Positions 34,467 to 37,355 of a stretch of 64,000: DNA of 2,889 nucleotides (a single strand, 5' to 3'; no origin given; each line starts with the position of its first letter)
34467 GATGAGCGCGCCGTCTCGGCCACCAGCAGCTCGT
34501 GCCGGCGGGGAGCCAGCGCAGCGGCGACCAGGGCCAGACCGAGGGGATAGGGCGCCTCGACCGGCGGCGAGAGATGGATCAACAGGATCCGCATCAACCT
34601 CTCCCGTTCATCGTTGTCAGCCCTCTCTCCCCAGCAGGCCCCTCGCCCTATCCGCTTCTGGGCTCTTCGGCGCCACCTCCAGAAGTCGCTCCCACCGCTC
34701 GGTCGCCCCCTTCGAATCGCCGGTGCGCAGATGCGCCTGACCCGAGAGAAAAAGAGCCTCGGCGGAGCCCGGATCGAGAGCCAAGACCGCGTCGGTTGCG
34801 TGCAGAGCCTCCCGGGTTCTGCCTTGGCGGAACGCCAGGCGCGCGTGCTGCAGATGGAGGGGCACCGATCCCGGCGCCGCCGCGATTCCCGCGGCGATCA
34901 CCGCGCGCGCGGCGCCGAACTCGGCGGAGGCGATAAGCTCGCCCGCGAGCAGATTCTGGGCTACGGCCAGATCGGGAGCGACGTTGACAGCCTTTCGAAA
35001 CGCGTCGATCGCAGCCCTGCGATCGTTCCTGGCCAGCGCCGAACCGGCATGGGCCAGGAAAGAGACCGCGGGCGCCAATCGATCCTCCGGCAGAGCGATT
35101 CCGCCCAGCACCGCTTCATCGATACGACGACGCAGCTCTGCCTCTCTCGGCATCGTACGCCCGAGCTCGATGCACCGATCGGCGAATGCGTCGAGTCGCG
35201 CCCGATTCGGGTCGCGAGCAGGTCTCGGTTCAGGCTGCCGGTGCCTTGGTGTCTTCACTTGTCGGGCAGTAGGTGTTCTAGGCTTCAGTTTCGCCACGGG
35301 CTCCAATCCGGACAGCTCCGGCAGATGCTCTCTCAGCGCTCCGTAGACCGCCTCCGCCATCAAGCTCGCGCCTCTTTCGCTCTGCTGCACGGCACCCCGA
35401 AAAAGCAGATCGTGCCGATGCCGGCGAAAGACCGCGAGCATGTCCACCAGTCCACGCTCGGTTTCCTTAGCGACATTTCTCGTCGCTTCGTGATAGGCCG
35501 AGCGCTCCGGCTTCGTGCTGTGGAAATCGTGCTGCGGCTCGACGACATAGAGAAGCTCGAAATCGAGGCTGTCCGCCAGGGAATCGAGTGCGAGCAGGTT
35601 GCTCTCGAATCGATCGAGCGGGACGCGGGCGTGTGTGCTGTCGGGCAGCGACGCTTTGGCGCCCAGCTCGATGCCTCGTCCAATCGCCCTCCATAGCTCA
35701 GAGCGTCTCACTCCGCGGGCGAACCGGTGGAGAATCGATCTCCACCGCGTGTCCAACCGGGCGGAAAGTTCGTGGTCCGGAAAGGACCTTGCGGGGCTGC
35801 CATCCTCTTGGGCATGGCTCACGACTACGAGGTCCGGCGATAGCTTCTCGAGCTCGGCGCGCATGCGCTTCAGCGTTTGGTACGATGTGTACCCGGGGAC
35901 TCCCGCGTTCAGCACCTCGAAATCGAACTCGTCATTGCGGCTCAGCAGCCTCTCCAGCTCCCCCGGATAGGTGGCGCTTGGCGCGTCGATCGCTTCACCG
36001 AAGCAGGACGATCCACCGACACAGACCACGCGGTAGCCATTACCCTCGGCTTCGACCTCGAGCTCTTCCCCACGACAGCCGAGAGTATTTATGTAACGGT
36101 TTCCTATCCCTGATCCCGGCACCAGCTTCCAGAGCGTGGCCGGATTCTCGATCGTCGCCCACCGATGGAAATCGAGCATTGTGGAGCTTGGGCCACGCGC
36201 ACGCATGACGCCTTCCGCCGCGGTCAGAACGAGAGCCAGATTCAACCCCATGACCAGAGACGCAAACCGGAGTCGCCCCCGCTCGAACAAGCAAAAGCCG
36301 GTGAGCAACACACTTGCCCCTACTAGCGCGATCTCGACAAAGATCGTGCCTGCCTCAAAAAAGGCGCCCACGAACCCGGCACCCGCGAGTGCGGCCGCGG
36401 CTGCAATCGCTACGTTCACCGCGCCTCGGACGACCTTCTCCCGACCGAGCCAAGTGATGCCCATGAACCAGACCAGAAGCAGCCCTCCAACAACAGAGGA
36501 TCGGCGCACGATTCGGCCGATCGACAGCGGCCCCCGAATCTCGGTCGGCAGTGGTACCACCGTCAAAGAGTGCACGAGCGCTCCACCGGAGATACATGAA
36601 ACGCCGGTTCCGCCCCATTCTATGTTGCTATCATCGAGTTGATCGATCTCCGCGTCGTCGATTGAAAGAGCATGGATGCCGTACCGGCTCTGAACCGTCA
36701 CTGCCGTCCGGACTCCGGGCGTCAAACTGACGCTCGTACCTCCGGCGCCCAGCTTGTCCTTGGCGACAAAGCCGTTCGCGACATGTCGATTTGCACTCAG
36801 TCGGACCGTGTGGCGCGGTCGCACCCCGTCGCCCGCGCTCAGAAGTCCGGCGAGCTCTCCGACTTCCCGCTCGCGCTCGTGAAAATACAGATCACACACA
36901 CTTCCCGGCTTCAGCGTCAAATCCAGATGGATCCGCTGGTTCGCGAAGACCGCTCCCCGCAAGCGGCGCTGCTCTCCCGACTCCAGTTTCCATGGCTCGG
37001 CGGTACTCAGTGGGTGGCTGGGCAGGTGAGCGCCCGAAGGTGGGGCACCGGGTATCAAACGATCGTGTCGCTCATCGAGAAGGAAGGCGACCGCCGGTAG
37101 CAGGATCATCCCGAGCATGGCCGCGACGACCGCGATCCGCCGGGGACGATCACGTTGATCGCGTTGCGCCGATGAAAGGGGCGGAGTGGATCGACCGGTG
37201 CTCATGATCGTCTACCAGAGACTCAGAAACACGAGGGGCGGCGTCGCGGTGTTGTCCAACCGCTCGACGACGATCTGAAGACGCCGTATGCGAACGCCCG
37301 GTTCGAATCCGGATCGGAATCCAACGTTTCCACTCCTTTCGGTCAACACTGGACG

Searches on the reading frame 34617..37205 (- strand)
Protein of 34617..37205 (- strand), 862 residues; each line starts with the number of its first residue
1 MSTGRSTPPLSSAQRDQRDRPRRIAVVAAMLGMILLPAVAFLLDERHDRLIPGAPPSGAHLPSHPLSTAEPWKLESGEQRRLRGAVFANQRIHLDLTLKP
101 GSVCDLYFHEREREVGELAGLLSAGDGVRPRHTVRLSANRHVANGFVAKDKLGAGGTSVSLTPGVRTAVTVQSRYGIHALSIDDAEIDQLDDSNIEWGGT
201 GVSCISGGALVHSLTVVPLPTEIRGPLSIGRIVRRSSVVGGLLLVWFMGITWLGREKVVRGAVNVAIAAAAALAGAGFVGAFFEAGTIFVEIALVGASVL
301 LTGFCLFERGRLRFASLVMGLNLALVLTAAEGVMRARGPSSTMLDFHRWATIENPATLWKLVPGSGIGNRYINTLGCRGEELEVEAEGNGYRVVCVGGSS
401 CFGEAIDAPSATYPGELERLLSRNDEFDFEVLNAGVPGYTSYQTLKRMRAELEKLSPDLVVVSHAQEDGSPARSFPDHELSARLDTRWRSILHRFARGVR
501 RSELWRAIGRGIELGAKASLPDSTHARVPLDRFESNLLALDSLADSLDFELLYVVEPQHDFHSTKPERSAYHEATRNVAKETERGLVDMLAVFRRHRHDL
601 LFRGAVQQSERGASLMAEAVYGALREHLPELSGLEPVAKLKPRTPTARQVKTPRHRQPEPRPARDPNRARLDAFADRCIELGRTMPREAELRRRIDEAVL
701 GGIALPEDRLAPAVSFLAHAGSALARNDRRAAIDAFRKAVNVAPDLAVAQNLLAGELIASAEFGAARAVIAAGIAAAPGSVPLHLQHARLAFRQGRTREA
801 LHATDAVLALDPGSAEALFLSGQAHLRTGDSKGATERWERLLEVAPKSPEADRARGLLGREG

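Call 39: search_protein_families(library=ncbifam, proteins=[window:34617-37205:-], max_evalue=0.00001)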
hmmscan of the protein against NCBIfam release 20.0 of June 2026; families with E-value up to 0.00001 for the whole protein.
window:34617-37205:- (862 aa): 2 families
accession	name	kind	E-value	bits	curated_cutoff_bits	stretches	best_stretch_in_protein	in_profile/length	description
TIGR02917.1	PEP_TPR_lipo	equivalog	3.6e-13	48.3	312.2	1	720-851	404-535/899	XrtA/PEP-CTERM system TPR-repeat protein PrsT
NF040959.1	MamA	equivalog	1.9e-06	27.5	200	0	786-856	42-112/204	magnetosome protein MamA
